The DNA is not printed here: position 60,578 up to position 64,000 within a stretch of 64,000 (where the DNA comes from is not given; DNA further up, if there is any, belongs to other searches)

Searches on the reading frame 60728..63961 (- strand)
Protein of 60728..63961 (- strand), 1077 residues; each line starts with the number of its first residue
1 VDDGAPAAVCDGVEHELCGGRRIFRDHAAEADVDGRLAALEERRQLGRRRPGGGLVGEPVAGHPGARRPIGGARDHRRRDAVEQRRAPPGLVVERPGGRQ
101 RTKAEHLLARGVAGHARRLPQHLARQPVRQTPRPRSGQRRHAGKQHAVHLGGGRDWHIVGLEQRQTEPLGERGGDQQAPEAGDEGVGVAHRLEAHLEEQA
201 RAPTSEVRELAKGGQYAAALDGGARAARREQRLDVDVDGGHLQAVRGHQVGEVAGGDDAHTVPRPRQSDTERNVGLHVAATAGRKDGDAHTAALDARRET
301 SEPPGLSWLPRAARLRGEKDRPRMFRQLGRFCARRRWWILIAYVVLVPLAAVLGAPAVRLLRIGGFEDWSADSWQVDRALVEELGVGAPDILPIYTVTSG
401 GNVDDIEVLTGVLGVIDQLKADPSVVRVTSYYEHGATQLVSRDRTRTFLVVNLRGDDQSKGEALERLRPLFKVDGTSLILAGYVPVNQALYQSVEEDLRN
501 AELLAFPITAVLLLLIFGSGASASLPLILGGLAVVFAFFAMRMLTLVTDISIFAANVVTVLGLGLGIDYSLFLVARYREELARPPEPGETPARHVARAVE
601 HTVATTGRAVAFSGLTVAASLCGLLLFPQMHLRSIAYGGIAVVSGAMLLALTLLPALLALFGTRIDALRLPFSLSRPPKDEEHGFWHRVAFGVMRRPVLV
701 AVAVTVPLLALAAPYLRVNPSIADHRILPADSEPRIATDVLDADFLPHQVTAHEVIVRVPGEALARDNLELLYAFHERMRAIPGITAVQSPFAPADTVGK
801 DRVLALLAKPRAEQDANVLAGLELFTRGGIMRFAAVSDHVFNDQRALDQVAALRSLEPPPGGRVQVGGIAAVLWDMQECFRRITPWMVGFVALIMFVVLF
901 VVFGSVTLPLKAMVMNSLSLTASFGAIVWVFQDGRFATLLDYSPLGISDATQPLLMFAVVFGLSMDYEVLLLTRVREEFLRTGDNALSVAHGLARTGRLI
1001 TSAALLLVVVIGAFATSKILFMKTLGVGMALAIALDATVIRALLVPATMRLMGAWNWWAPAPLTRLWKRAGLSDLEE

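Call 79: search_protein_families(library=pfam, proteins=[window:60728-63961:-], max_evalue=0.0001)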
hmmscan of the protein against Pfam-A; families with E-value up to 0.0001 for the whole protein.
window:60728-63961:- (1077 aa): 1 family
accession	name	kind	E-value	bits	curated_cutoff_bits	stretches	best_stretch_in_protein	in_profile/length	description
PF03176.21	MMPL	-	1.3e-72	245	20.5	2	394-699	32-332/333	MMPL family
